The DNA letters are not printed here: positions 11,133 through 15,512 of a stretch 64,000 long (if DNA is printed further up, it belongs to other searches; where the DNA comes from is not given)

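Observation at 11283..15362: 1359-aa secreted protein combining dockerin-like Ca-binding repeats, a right-handed beta-helix and a GxSxG esterase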

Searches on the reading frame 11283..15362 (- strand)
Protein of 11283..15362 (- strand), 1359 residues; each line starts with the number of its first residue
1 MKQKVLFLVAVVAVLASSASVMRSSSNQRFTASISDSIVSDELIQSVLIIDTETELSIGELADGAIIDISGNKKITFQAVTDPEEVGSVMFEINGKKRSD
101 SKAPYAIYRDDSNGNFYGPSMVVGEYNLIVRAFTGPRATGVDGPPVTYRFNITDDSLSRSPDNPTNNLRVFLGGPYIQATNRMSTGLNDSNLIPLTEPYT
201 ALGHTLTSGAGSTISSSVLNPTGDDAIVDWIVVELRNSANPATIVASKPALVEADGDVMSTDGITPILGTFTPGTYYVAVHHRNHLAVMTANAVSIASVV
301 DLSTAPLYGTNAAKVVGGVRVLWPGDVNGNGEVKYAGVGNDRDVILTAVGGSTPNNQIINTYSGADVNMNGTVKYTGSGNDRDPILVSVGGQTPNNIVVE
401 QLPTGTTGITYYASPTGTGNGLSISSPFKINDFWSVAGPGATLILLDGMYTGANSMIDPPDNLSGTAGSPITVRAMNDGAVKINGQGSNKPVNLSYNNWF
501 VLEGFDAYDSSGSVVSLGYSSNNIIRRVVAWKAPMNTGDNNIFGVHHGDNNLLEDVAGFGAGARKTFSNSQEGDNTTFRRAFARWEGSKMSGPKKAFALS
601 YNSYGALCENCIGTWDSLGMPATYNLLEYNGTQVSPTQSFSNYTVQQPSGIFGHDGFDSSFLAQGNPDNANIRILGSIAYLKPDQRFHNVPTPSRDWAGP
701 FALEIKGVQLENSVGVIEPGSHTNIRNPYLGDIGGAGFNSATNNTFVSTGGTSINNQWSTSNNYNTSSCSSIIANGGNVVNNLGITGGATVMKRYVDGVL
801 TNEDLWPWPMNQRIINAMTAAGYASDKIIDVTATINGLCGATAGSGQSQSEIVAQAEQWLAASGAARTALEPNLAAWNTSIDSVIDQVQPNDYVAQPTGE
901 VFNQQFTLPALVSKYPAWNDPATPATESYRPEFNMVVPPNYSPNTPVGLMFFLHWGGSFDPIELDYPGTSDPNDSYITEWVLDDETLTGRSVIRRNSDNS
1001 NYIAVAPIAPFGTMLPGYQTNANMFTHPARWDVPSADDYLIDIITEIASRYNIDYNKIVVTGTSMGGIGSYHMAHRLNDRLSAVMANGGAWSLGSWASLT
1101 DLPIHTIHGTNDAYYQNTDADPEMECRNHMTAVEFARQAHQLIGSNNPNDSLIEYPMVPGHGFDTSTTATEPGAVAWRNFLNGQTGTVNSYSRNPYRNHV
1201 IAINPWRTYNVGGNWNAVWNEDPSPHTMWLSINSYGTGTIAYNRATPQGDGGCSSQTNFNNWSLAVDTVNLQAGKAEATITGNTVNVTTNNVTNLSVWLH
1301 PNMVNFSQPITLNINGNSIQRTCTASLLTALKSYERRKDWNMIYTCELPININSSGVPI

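Call 3: search_protein_families(library=pfam, proteins=[window:11283-15362:-], max_evalue=1)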
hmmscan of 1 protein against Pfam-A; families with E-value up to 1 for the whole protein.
window:11283-15362:- (1359 aa): 7 families
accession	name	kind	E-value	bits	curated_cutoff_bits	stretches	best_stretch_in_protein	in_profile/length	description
PF02230.22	Abhydrolase_2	-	9.6e-05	22.8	23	1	1033-1114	83-169/217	Phospholipase/Carboxylesterase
PF00326.27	Peptidase_S9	-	0.0017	18.3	22.6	1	1040-1119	48-127/213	Prolyl oligopeptidase family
PF12146.15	Hydrolase_4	-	0.0066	16.2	27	1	1028-1088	47-108/239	Serine aminopeptidase, S33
PF07859.19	Abhydrolase_3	-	0.041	14.1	25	1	1041-1081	53-97/210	alpha/beta hydrolase fold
PF00756.26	Esterase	-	0.073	13.3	22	1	1046-1090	105-149/251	Putative esterase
PF20434.5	BD-FAE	-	0.079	12.9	26.8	1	1043-1067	76-100/215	BD-FAE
PF24010.1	DUF7324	-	0.2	12.4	27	1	839-865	20-45/48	Family of unknown function (DUF7324)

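Call 4: search_protein_families(library=ncbifam, proteins=[window:11283-15362:-], max_evalue=1)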
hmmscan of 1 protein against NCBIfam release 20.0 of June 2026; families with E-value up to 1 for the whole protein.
window:11283-15362:- (1359 aa): 6 families
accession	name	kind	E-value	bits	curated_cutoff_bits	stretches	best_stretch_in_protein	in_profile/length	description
NF050058.1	e_dPHAscl_type1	hypoth_equivalog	1e-06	28.5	150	1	1039-1099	87-146/276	extracellular catalytic domain type 1 short-chain-length polyhydroxyalkanoate depolymerase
NF053518.1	DipepPtdsDpp5Prph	equivalog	0.00042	19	900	1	1031-1141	482-582/655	dipeptidyl-peptidase Dpp5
TIGR01840.1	esterase_phb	subfamily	0.00059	19.4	107.85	1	1039-1111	78-148/213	PHB depolymerase family esterase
NF033892.1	XcbB_CpsF_sero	subfamily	0.013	14.8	125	1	1040-1073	143-176/291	XcbB/CpsF family capsular polysaccharide biosynthesis protein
NF008525.0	PRK11460.1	equivalog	0.018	14.4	191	1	1039-1120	86-167/232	esterase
TIGR02821.1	fghA_ester_D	equivalog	0.063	12.8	281.7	1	1039-1087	120-169/275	S-formylglutathione hydrolase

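Call 5: search_solved_structures(query=window:11283-15362:-, max_evalue=1, show_alignments=2)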
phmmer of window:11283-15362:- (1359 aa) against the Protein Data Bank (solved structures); distinct sequences matched with E-value up to 1: 9.
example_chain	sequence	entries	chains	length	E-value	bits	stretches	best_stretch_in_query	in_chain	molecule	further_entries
3wyd_A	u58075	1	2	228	2e-07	32.1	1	1026-1115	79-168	LC-Est1C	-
3doh_A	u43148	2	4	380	2.9e-05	24.9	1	1039-1113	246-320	esterase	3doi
7qjt_A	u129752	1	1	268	0.0053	17.4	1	1008-1113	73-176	cutinase (711)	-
8jh8_A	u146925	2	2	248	0.018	15.7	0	1039-1113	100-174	Feruloyl esterase | Feruloyl esterase with ferulic acid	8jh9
7rpq_A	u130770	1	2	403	0.042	14.4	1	438-480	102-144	Probable carboxyl-terminal protease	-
7rqh_A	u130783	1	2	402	0.043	14.4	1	438-480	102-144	Probable carboxyl-terminal protease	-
8sxe_A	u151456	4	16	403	0.043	14.4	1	438-480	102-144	Probable carboxyl-terminal protease | Carboxyl-terminal protease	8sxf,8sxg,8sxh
8qd7_A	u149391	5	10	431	0.049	14.2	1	1030-1090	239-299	Yellowish-green 1-like protein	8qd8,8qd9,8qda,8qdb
9hig_m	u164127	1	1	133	0.86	10.1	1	21-105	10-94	Large ribosomal subunit protein bL17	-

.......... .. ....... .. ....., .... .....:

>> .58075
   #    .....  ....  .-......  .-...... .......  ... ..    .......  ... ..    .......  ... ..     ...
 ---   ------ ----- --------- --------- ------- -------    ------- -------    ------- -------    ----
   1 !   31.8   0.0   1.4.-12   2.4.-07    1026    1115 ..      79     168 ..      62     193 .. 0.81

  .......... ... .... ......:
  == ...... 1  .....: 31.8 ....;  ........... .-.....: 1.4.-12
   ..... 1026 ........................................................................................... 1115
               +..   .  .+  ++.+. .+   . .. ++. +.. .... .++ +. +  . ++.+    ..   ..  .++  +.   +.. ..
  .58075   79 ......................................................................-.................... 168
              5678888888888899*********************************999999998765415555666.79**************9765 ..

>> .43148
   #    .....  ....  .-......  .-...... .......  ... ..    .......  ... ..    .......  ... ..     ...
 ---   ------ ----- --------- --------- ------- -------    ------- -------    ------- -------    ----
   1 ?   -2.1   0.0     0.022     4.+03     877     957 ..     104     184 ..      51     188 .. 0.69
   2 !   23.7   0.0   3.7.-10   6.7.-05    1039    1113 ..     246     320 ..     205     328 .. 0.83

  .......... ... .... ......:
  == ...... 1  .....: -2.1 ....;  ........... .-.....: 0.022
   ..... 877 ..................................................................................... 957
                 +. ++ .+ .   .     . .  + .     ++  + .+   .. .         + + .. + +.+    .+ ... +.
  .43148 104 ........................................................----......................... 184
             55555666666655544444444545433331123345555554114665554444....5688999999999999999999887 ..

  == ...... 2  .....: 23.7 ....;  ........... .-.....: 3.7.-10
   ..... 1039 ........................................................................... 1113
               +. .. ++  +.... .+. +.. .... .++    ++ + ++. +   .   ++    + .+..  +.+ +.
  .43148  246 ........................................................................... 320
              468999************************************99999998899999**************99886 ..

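Call 9: find_homologous_proteins(query=window:11283-15362:-, max_evalue=0.001)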
Query window:11283-15362:- (1359 aa): 650 proteins with E <= 0.001 among 8000 candidates; the best 120 are listed.
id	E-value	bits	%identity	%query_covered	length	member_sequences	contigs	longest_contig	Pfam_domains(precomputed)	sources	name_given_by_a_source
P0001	0.0e+0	3108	100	100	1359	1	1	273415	-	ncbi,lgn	-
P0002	0.0e+0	2458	77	100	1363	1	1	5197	-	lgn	-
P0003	0.0e+0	2358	75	99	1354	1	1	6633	-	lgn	-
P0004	0.0e+0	2330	74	98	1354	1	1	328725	-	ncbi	-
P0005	0.0e+0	2243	71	99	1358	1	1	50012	-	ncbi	-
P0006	0.0e+0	2165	70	99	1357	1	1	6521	-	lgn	-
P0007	0.0e+0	2095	68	98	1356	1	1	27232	-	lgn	-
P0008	0.0e+0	2088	67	99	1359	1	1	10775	-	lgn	-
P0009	6.3e-76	274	42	31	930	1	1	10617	PF13385.14,PF22842.4,PF02210.32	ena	-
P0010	4.6e-71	258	55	18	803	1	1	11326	-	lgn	-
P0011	1.8e-69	253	55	17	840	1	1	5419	-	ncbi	-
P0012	3.2e-69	252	53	18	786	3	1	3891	-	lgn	-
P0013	5.0e-68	248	56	17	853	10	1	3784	PF26182.1,PF21461.4,PF00963.25,PF02368.25,PF06832.19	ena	-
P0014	1.2e-67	247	48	20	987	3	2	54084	PF13582.13,PF04151.22,PF13688.13,PF13574.13,PF00041.28,PF13583.12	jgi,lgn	jgi:hypothetical protein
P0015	1.7e-67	246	55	17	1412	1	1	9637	PF05572.20,PF00801.27,PF20009.5,PF01483.28,PF18911.7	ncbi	-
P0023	1.1e-65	240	51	17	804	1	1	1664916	PF25489.2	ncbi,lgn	-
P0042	9.9e-64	234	51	17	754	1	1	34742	PF04371.21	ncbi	-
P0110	5.0e-61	225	49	17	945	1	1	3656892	PF25778.2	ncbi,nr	ncbi:MAG: hypothetical protein IPM12_05765 [Flavobacteriales bacterium]|nr:hypothetical protein [Fla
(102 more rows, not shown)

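Call 10: find_encoding_contigs(protein=P0001, flank=3000, max_places=3)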
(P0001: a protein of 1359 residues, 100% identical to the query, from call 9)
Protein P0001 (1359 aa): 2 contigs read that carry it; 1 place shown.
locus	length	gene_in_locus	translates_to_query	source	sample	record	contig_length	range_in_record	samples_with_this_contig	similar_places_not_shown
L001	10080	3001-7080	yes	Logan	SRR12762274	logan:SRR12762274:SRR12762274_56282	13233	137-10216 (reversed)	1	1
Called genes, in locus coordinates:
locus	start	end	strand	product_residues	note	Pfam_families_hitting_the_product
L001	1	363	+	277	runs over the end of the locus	PF00494:SQS_PSY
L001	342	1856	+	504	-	PF00890:FAD_binding_2 (faint), PF01266:DAO (weak), PF01593:Amino_oxidase, PF03486:HI0933_like (faint), PF07992:Pyr_redox_2 (faint), PF13450:NAD_binding_8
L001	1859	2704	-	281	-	PF01040:UbiA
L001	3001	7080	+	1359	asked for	-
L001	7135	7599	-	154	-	-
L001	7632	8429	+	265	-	-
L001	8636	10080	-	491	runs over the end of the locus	PF09848:SLFN-g3_helicase (faint)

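Call 11: find_encoding_contigs(protein=P0004, flank=8000, max_places=3)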
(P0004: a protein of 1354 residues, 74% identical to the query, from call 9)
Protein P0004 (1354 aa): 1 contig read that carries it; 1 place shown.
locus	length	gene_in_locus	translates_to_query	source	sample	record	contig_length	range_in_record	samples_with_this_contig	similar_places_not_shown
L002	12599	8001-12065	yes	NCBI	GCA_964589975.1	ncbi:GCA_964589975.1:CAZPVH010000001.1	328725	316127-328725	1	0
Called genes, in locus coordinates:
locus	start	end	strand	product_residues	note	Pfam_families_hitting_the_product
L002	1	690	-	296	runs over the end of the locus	PF00763:THF_DHG_CYH, PF02882:THF_DHG_CYH_C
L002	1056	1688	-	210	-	-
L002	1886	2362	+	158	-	PF01288:HPPK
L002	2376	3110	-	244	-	PF00809:Pterin_bind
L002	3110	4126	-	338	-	PF02152:FolB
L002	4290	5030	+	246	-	PF01978:TrmB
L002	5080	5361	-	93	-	-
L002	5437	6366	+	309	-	PF00890:FAD_binding_2 (weak), PF01134:GIDA (faint), PF01266:DAO (faint), PF03486:HI0933_like (faint), PF07992:Pyr_redox_2, PF12831:FAD_oxidored (weak), PF13738:Pyr_redox_3, PF00070:Pyr_redox (weak)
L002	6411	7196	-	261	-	-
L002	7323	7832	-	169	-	-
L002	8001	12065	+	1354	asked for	-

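Call 37: search_protein_families(library=pfam, proteins=[P0023, P0110, P0010, P0042], max_evalue=10)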
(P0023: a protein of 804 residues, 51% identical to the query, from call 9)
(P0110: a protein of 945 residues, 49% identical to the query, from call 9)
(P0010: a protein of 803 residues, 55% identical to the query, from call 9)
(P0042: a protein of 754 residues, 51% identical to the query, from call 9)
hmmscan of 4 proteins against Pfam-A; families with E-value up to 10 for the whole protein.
P0023 (804 aa): 6 families
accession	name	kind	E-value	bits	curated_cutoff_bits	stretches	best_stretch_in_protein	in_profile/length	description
PF25489.1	At5g54830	-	1e-15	58.3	27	4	285-360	48-126/126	At5g54830-like domain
PF02018.23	CBM_4_9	-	0.0049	17.7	25.9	1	379-410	51-86/136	Carbohydrate binding domain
PF20067.5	SSL_N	-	0.034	14.5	18.9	1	313-330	27-44/46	Strictosidine synthase-like, N-terminal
PF07731.20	Cu-oxidase_2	-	0.034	14.4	20.4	1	390-461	60-134/137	Multicopper oxidase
PF11584.14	Toxin_ToxA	-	0.14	12.5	25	1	44-121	2-83/118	Proteinaceous host-selective toxin ToxA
PF01096.23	Zn_ribbon_TFIIS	-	9.7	6.6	21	0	239-248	23-32/39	Transcription factor S-II (TFIIS)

P0110 (945 aa): 4 families
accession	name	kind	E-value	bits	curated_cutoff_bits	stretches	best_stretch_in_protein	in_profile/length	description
PF25778.1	DUF7948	-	4e-50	171.3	27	1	28-247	1-213/214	Domain of unknown function (DUF7948)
PF17164.10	DUF5122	-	0.00014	22.5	27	2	481-503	9-31/36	Domain of unknown function (DUF5122) beta-propeller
PF06739.17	SBBP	-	0.0016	18.8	20.5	3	313-345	1-34/38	Beta-propeller repeat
PF13287.12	Fn3_assoc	-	0.16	12.5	23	1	887-924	12-49/59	Fn3 associated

P0010 (803 aa): 0 families

P0042 (754 aa): 2 families
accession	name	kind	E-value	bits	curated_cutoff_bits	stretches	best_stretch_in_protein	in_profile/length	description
PF04371.20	PAD_porph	-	7.3e-33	114.6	25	1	63-397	4-318/321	Porphyromonas-type peptidyl-arginine deiminase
PF25337.1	C2_N_APX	-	0.032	14.9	27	1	642-709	8-75/110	N-terminal C2 domain of anterior pharynx excess proteins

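Call 38: search_protein_families(library=ncbifam, proteins=[P0023, P0110, P0010, P0042], max_evalue=10)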
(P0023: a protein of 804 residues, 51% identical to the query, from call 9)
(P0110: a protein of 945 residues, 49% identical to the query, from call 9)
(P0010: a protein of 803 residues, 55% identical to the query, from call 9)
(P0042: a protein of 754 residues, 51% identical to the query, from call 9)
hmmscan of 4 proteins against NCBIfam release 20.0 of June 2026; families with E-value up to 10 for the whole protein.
P0023 (804 aa): 3 families
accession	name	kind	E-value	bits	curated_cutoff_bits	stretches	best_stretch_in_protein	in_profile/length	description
TIGR02656.1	cyanin_plasto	equivalog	0.035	14.5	87.85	1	131-161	67-98/99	plastocyanin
TIGR02657.1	amicyanin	equivalog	0.11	12.9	110.2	1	500-547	27-74/83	amicyanin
NF003276.0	PRK04266.1-2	equivalog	0.3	10.5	113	0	118-163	68-112/222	fibrillarin-like rRNA/tRNA 2'-O-methyltransferase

P0110 (945 aa): 2 families
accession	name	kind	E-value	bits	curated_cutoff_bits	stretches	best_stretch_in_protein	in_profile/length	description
NF047494.1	Lepto_SBBP_lipo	equivalog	1.4e-31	109.7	400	3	395-697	134-412/466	SBBP repeat beta-propeller lipoprotein, LipL53 family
TIGR02608.1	delta_60_rpt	domain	7.8e-07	28.9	76.5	1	646-669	1-23/55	delta-60 repeat domain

P0010 (803 aa): 0 families

P0042 (754 aa): 2 families
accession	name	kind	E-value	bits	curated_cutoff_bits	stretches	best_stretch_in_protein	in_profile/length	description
TIGR03380.1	agmatine_aguA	equivalog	3.8e-11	42.6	381.8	2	336-399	296-355/357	agmatine deiminase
NF010070.0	PRK13551.1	subfamily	1.6e-10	40.4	483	2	336-401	302-363/365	agmatine deiminase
